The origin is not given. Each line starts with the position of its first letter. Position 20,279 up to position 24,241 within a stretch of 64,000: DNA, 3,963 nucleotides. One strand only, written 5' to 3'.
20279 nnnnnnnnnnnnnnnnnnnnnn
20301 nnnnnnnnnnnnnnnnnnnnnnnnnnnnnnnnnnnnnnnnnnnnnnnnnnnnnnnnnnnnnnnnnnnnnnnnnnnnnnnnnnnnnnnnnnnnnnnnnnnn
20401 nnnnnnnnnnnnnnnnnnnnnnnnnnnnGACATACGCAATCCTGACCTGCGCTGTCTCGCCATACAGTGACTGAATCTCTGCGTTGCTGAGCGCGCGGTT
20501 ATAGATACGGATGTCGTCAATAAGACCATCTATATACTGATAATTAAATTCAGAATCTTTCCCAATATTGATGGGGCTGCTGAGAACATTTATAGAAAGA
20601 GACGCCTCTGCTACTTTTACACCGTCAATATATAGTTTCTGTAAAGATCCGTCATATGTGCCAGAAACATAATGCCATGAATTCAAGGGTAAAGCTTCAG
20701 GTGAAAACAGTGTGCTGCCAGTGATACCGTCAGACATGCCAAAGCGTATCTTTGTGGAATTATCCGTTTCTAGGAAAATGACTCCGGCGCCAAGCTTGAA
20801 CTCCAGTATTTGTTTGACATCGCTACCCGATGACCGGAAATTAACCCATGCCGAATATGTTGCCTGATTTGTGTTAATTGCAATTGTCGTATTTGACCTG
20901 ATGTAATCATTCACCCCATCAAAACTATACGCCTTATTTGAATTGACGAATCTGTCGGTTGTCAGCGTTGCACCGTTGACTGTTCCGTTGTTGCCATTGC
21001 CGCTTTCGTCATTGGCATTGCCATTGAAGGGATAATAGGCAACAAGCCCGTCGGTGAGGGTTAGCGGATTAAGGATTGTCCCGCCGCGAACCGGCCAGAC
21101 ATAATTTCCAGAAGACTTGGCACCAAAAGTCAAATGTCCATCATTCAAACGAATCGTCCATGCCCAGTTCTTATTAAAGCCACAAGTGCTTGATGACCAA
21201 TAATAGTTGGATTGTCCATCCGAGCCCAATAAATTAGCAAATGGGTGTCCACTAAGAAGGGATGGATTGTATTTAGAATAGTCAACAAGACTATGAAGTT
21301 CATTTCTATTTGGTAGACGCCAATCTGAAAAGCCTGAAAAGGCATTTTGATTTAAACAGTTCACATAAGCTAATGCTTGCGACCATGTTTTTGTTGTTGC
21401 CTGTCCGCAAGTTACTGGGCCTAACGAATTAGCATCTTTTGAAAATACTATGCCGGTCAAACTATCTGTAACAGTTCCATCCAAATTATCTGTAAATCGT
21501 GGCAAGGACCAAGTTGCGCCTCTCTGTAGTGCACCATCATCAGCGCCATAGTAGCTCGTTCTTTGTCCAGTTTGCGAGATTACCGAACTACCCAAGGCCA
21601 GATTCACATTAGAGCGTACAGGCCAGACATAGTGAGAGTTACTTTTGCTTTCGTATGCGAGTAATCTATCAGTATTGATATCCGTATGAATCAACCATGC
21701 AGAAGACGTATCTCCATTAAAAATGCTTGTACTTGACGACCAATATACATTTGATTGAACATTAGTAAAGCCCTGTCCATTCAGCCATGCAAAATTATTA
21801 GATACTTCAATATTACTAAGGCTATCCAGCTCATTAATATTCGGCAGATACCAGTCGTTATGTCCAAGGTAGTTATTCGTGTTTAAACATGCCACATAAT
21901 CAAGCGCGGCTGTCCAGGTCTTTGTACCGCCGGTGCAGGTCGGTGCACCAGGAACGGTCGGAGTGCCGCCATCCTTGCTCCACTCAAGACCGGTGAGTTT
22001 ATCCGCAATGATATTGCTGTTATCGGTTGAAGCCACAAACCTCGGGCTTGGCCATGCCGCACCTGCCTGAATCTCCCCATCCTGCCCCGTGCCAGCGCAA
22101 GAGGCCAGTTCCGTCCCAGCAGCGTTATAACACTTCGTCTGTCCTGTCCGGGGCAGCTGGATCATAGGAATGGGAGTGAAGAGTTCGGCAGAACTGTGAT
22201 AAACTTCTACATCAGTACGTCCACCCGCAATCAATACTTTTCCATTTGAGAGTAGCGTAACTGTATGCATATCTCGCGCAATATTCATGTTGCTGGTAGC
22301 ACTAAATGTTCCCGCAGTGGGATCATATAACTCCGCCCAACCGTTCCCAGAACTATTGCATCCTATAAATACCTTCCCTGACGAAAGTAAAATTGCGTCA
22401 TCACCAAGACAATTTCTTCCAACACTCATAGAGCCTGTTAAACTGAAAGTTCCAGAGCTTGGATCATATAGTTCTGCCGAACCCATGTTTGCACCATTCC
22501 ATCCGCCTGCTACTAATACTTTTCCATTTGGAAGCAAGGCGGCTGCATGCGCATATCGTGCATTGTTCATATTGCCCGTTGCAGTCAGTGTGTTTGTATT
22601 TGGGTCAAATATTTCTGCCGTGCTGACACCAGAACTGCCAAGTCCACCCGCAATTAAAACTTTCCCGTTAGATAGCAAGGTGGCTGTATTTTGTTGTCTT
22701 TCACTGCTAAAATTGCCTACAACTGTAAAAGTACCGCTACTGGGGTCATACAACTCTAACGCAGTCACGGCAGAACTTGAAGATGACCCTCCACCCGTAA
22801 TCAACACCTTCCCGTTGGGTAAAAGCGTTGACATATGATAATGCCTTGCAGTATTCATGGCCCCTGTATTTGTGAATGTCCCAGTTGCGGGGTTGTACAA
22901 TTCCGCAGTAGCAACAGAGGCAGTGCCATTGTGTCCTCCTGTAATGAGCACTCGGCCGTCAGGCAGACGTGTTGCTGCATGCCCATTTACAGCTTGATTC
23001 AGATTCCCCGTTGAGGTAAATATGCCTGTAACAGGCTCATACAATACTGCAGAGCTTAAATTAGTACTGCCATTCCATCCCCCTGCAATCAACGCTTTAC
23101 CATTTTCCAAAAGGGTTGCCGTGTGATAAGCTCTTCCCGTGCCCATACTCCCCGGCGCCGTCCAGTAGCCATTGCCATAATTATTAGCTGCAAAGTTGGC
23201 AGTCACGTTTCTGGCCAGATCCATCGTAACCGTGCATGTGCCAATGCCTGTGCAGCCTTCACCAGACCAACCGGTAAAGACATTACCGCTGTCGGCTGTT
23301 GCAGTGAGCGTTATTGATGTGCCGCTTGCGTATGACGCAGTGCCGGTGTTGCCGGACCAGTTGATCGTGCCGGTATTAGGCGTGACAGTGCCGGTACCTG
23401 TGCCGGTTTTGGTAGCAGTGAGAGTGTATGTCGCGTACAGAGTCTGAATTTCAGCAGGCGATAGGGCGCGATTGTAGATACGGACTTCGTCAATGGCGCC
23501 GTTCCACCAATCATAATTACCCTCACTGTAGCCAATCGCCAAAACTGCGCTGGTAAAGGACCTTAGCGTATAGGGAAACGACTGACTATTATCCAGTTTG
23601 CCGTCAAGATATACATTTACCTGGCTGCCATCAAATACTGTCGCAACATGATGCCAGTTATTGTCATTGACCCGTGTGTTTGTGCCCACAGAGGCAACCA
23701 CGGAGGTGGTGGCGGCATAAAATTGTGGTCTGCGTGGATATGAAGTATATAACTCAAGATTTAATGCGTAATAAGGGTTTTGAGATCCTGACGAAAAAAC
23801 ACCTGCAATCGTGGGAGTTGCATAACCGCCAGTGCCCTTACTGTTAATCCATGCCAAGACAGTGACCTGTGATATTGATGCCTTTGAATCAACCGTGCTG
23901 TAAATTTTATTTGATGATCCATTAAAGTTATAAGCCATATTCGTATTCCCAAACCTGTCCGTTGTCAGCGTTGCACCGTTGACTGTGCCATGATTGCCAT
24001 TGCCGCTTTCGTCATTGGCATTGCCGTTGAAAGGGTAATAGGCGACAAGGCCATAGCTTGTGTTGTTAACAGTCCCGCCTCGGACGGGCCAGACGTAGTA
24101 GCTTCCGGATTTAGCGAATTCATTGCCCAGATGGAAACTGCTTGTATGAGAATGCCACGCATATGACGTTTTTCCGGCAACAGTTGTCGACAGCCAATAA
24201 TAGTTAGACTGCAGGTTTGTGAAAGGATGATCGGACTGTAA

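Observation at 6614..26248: One uninterrupted 19.6-kb ORF encoding a 6,544-aa mosaic of propellers, lectin-like and Ig-like domains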

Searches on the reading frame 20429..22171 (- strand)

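Call 11: search_protein_families(library=pfam, proteins=[window:20429-22171:-], max_evalue=0.1)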
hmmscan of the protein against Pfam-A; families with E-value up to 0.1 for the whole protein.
window:20429-22171:- (581 aa): 2 families
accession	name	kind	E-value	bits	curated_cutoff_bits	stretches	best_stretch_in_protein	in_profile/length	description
PF07603.17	Lcl_C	-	3.8e-55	185.6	34.9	2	232-362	1-117/117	Lcl C-terminal domain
PF13385.13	Laminin_G_3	-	7.7e-29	101.2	27.6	1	418-567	1-151/151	Concanavalin A-like lectin/glucanases superfamily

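Call 28: search_protein_families(library=ncbifam, proteins=[window:20429-22171:-], max_evalue=0.01)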
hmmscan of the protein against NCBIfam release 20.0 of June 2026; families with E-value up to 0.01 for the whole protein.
window:20429-22171:- (581 aa): 2 families
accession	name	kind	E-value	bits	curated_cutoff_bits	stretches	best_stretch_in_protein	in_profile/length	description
NF047850.1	Lsa25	exception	1.7e-08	34.6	260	1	92-162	119-183/207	surface adhesin Lsa25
NF052521.1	TafC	equivalog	2.1e-05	23.8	410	1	458-572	250-362/373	TafC family fimbrial protein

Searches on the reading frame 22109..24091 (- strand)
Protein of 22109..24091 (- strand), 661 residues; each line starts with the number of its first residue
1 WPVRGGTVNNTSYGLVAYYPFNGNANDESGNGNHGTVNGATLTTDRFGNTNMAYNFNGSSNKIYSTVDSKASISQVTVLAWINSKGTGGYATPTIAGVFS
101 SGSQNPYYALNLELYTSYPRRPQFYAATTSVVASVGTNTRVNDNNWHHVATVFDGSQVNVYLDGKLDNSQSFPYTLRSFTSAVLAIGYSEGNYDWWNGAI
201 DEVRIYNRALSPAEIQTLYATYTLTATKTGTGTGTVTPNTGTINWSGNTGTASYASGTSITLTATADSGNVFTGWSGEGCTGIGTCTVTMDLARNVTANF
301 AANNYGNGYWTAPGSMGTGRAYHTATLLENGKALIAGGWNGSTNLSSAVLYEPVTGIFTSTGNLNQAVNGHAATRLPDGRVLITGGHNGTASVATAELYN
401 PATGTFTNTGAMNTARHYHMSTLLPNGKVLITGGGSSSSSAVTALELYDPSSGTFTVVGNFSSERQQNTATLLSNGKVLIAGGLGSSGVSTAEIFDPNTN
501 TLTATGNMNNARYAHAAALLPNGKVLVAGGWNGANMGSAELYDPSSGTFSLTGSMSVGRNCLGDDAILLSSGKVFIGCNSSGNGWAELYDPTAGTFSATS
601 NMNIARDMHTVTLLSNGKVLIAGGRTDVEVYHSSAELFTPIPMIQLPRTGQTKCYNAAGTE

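Call 11: search_protein_families(library=pfam, proteins=[window:22109-24091:-], max_evalue=0.1)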
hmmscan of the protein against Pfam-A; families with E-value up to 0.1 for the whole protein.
window:22109-24091:- (661 aa): 15 families
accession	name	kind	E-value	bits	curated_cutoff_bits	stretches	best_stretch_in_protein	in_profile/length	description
PF01344.31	Kelch_1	-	3e-33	113.4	20.1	5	513-556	2-46/46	Kelch motif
PF13418.12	Kelch_4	-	6.7e-31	106.4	21.6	4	415-460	1-46/49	Galactose oxidase, central domain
PF13964.12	Kelch_6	-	4e-29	100.1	25.3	4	417-460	2-45/50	Kelch motif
PF13385.13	Laminin_G_3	-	8.9e-28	97.8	27.6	1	64-216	8-151/151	Concanavalin A-like lectin/glucanases superfamily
PF13415.12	Kelch_3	-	8.1e-25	86.9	22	3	330-375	1-47/48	Galactose oxidase, central domain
PF24681.1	Kelch_KLHDC2_KLHL20_DRC7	-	4.5e-15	56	50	2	370-550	1-192/221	KLHDC2/KLHL20/DRC7 Kelch-repeats domain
PF07646.21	Kelch_2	-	1.4e-14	53.6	21.3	0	371-412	4-47/48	Kelch motif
PF07250.17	Glyoxal_oxid_N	-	3.9e-09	36.5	37.5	1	372-438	71-139/243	Glyoxal oxidase N-terminus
PF18998.6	Flg_new_2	-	5.9e-08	33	23.6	1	236-303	5-72/73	Divergent InlB B-repeat domain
PF25210.1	Kelch_FKB95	-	6.7e-08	32.9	70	1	486-554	54-125/268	FKB95, Kelch-repeats domain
PF02210.31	Laminin_G_2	-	4.3e-05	24.4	22.9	1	129-177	39-86/126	Laminin G domain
PF00400.38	WD40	-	0.0024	18.8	27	0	376-392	17-36/39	WD domain, G-beta repeat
PF02973.23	Sialidase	-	0.0024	17.8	26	1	123-217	83-183/189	Sialidase, N-terminal domain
PF00054.30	Laminin_G_1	-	0.0088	16.7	24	1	121-167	30-76/131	Laminin G domain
PF02698.23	DUF218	-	0.088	13.2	27.6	0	507-535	11-39/133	DUF218 domain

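Call 28: search_protein_families(library=ncbifam, proteins=[window:22109-24091:-], max_evalue=0.01)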
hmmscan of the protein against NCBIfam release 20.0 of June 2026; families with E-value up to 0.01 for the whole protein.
window:22109-24091:- (661 aa): 3 families
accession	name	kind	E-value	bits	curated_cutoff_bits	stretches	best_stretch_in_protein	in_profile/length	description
NF052501.1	RdCuOxGlxASco2837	equivalog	3.2e-23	81.8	800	4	357-436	435-520/645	radical copper oxidase GlxA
TIGR02608.1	delta_60_rpt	domain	2.4e-12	46.5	76.5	0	513-530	2-20/55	delta-60 repeat domain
NF052521.1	TafC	equivalog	7.2e-07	28.6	410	1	135-222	273-363/373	TafC family fimbrial protein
